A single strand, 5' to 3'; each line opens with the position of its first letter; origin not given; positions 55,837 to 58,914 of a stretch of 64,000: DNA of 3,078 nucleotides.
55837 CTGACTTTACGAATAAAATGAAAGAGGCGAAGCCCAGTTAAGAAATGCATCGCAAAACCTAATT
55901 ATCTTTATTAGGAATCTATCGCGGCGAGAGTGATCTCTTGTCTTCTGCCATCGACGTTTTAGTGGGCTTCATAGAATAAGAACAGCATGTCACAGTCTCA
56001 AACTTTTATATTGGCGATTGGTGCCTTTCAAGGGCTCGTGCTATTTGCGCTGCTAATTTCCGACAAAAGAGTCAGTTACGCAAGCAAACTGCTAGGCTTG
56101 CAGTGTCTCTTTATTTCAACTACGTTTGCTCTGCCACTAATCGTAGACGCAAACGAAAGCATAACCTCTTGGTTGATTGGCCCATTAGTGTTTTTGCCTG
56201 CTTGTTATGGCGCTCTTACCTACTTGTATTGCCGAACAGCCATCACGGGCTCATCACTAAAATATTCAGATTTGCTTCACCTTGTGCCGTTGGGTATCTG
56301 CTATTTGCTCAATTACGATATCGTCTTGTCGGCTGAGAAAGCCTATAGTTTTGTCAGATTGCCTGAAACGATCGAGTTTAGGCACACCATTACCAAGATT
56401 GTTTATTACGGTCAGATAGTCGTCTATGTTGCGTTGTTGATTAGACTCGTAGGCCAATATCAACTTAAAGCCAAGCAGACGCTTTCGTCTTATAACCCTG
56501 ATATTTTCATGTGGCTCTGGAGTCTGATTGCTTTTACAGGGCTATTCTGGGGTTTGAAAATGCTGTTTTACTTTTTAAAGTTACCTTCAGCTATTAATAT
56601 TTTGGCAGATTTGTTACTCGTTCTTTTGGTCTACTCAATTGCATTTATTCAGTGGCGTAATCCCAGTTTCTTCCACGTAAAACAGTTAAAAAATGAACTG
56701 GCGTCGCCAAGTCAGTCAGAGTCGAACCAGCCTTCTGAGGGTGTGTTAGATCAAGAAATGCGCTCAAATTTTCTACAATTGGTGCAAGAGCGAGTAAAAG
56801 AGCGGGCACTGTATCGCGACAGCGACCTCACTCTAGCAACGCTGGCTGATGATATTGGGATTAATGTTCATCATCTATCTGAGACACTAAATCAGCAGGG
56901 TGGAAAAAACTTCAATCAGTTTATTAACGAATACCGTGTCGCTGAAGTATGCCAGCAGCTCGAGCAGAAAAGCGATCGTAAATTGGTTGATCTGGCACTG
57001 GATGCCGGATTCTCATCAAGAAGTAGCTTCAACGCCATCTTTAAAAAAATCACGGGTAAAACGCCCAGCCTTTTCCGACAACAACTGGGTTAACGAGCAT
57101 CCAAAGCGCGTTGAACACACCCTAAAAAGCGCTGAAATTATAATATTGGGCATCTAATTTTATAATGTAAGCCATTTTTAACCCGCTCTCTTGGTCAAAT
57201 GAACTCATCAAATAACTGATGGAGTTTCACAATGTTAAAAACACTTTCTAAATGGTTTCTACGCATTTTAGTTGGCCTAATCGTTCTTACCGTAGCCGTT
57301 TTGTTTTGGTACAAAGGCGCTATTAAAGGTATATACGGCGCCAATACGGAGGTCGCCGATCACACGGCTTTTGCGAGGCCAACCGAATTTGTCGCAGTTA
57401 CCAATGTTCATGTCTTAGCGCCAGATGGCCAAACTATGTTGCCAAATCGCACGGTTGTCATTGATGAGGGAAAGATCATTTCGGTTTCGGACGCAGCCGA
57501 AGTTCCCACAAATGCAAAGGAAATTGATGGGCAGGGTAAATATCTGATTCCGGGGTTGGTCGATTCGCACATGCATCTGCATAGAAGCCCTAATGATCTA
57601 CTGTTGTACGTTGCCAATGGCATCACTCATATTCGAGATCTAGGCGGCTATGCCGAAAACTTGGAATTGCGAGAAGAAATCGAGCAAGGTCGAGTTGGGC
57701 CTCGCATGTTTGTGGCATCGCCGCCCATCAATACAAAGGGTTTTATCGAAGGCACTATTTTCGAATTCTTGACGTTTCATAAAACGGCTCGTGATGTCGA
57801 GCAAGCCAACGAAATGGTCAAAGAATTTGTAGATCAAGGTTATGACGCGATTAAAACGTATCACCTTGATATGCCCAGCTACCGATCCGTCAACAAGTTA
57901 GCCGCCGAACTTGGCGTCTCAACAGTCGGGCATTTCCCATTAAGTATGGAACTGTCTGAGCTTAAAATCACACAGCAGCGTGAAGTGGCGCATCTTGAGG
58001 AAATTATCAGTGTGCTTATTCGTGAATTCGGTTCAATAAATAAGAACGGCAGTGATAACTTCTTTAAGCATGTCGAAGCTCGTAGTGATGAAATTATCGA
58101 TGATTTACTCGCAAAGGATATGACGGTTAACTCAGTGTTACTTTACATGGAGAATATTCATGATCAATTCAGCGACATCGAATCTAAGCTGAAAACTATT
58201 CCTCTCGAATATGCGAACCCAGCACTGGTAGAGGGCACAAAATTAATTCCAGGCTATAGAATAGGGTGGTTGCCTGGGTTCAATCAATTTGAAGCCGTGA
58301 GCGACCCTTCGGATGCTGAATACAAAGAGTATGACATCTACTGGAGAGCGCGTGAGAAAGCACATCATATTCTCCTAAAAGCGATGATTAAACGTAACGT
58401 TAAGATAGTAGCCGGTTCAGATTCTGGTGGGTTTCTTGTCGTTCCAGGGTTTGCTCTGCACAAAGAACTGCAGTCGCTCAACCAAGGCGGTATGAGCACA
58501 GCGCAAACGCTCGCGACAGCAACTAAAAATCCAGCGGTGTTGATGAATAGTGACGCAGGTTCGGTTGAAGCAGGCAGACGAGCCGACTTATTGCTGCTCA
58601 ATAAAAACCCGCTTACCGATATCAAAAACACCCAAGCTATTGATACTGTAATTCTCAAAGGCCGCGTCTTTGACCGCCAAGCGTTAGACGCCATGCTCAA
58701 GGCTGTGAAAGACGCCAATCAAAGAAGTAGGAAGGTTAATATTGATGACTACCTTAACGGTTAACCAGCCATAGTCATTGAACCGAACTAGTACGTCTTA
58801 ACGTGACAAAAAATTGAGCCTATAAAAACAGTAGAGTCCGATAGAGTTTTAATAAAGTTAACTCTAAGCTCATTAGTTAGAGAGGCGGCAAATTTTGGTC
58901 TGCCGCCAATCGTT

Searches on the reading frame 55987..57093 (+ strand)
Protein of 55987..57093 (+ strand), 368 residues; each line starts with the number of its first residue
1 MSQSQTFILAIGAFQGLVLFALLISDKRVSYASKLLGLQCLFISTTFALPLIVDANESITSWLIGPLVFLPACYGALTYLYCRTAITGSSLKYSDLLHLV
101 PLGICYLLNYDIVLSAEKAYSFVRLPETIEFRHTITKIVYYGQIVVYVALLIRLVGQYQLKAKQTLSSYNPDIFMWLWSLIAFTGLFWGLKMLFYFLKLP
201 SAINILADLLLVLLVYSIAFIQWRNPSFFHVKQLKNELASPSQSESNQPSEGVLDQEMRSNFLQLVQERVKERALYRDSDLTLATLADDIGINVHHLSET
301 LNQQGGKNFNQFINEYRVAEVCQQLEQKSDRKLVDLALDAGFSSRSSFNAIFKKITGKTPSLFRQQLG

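Call 18: search_protein_families(library=pfam, proteins=[window:55987-57093:+], max_evalue=0.001)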
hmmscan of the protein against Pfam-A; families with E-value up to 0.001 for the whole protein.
window:55987-57093:+ (368 aa): 2 families
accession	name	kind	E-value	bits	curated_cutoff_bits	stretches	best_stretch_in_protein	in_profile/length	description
PF12833.13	HTH_18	-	1.5e-18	67.3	33.6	1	286-366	1-80/80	Helix-turn-helix domain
PF00165.29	HTH_AraC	-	4.3e-12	46.3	26.6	1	329-365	7-42/42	Bacterial regulatory helix-turn-helix proteins, AraC family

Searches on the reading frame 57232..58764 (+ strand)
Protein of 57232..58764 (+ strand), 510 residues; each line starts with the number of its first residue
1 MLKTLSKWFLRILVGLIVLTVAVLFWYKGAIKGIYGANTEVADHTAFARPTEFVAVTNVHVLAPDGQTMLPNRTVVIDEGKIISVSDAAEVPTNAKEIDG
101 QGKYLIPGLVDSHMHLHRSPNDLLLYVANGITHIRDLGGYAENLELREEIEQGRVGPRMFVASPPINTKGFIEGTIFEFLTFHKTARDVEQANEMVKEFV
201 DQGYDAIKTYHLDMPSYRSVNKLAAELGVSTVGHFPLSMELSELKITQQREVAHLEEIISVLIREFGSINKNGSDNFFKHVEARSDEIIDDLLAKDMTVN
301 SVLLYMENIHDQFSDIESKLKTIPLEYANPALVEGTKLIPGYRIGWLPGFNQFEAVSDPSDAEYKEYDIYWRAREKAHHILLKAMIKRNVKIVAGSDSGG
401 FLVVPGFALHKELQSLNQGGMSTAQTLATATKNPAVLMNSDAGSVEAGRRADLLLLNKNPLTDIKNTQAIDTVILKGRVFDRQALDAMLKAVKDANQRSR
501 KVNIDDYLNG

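Call 18: search_protein_families(library=pfam, proteins=[window:57232-58764:+], max_evalue=0.001)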
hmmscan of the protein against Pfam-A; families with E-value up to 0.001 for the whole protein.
window:57232-58764:+ (510 aa): 2 families
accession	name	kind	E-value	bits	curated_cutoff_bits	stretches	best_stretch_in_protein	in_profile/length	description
PF01979.26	Amidohydro_1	-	9.6e-18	65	25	1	104-479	1-344/345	Amidohydrolase family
PF07969.17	Amidohydro_3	-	6.9e-13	49.3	29.7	2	380-478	357-469/472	Amidohydrolase family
